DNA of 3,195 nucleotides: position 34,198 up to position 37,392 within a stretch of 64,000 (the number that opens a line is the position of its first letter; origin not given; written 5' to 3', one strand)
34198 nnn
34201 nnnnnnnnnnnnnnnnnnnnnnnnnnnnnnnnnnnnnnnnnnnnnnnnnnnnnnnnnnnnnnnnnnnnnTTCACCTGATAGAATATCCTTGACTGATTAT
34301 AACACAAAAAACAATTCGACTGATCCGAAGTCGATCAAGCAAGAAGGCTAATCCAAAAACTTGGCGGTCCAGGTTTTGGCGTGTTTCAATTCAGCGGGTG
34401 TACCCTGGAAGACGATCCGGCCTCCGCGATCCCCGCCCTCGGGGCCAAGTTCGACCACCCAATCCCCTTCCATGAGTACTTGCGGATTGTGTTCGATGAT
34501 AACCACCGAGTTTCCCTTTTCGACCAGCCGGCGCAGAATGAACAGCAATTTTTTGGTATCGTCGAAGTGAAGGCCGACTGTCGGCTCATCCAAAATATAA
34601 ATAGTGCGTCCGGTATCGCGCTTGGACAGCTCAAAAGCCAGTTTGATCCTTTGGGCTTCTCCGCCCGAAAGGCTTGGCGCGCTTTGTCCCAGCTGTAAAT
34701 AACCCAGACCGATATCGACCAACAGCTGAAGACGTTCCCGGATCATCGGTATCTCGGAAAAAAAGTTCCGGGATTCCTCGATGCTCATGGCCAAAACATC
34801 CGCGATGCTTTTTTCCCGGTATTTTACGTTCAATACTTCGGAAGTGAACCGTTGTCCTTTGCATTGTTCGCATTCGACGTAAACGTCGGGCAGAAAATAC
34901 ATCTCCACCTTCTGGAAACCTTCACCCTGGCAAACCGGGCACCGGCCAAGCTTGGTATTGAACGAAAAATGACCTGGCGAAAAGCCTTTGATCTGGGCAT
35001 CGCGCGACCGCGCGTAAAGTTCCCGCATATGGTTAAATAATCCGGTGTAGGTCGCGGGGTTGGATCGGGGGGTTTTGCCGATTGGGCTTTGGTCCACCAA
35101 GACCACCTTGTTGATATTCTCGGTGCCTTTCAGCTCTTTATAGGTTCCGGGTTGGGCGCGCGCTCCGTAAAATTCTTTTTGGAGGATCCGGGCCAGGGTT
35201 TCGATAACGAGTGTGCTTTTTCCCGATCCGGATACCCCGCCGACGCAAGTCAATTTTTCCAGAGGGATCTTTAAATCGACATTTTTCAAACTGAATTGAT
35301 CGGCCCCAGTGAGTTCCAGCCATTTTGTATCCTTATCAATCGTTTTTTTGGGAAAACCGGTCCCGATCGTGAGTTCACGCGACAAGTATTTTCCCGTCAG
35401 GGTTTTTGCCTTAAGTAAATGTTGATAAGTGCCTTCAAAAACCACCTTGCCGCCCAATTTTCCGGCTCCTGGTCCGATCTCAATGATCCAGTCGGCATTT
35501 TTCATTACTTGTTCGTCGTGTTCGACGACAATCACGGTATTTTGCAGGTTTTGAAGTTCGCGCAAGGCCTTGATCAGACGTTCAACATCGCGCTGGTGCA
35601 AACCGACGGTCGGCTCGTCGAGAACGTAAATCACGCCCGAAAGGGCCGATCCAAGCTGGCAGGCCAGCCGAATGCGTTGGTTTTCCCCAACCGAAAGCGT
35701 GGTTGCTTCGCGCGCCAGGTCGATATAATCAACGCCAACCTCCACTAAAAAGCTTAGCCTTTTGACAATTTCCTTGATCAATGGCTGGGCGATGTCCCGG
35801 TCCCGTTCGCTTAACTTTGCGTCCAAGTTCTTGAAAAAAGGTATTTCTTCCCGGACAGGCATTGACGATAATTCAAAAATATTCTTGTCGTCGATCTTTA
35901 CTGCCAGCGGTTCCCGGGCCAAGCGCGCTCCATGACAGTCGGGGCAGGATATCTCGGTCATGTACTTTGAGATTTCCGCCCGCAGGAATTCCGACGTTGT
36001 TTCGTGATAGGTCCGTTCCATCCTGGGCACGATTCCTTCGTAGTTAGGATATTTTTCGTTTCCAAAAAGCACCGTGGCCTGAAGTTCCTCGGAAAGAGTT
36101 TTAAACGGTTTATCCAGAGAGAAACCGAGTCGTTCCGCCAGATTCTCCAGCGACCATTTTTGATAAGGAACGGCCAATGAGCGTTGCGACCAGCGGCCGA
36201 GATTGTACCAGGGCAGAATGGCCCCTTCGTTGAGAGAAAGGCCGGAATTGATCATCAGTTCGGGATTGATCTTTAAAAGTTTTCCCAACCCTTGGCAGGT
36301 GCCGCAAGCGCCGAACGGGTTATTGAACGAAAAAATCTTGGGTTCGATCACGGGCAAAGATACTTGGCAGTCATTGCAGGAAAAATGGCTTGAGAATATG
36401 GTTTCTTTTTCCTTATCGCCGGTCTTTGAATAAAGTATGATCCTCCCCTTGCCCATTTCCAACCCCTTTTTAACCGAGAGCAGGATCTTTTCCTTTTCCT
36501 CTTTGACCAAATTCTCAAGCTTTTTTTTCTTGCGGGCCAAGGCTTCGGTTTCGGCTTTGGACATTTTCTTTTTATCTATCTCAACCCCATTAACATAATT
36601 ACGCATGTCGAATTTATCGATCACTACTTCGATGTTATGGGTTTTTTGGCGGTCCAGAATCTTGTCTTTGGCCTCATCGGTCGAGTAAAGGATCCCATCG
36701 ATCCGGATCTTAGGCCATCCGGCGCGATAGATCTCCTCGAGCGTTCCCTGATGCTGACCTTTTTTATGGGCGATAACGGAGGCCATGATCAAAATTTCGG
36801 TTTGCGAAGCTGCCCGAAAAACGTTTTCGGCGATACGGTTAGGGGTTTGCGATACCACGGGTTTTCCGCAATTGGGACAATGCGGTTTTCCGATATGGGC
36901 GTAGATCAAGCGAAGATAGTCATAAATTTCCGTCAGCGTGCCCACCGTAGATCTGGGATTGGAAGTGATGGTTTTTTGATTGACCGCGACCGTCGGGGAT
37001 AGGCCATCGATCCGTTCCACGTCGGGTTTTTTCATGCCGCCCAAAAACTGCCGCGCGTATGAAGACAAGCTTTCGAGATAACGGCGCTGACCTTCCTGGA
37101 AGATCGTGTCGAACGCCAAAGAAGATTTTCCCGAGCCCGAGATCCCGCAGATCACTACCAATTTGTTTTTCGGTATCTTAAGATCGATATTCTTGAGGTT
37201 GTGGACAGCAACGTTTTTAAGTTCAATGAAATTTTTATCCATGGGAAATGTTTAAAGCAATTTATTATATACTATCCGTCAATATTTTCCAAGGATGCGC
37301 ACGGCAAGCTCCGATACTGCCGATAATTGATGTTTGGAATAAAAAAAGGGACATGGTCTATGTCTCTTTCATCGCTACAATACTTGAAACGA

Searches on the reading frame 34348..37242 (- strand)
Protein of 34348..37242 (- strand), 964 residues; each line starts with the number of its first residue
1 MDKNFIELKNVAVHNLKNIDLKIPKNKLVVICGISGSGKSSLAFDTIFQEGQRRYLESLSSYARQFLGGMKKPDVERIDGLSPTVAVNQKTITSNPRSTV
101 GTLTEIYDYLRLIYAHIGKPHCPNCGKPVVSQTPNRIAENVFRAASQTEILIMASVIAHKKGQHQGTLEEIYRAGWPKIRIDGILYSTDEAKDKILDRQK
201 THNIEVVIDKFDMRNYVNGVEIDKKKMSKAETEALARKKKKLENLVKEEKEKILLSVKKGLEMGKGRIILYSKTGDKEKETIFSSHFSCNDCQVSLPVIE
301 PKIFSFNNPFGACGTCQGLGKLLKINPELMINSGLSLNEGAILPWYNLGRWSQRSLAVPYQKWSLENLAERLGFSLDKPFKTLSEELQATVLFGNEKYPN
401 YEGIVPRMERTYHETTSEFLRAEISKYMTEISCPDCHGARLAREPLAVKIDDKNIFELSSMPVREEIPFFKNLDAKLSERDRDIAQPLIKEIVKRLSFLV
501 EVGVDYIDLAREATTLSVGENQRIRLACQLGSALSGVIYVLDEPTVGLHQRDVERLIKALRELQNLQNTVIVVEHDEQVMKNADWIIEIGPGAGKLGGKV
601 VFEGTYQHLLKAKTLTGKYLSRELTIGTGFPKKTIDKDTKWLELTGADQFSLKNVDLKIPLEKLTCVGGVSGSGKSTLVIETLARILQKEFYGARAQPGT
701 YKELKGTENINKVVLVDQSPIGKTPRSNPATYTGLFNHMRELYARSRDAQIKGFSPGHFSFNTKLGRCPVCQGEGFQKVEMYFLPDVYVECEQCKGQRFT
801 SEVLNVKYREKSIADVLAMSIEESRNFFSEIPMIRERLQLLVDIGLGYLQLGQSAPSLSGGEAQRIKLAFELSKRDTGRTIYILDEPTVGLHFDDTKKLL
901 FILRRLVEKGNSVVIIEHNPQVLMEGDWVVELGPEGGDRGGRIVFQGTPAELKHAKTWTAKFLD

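Call 9: search_protein_families(library=pfam, proteins=[window:34348-37242:-], max_evalue=0.001)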
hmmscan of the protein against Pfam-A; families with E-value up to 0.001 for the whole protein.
window:34348-37242:- (964 aa): 13 families
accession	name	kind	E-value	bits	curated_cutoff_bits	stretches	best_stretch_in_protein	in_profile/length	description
PF17760.6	UvrA_inter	-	1.1e-18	67.6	23.3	1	132-215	1-82/109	UvrA interaction domain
PF17755.6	UvrA_DNA-bind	-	1.4e-18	67.6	23.2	1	327-426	2-110/110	UvrA DNA-binding domain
PF00005.33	ABC_tran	-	2.3e-18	67.6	25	0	16-43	1-28/137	ABC transporter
PF02463.25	SMC_N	-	3.9e-14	53.1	40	1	199-589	90-211/220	RecF/RecN/SMC N terminal domain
PF13304.12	AAA_21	-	2.8e-08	34.6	27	0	854-922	234-302/304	AAA domain, putative AbiEii toxin, Type IV TA system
PF13191.12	AAA_16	-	7.7e-06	26.9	32.6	0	665-693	27-58/167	AAA ATPase domain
PF13555.12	AAA_29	-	1.1e-05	25.5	27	0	655-679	15-39/61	P-loop containing region of AAA domain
PF13476.12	AAA_23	-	1.3e-05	26.4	27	0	6-42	2-35/201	AAA domain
PF13481.12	AAA_25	-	1.5e-05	25.2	27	0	656-693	27-65/195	AAA domain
PF20703.3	nSTAND1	-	0.00015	22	27.1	0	23-43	30-50/379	Novel STAND NTPase 1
PF00684.25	DnaJ_CXXCXGXG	-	0.00017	22.2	32.7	0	764-798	14-51/65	DnaJ central domain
PF13175.12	AAA_15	-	0.00018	21.7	32.1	0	656-723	16-67/374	AAA ATPase domain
PF13671.12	AAA_33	-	0.00042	21.1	27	0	28-43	1-16/143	AAA domain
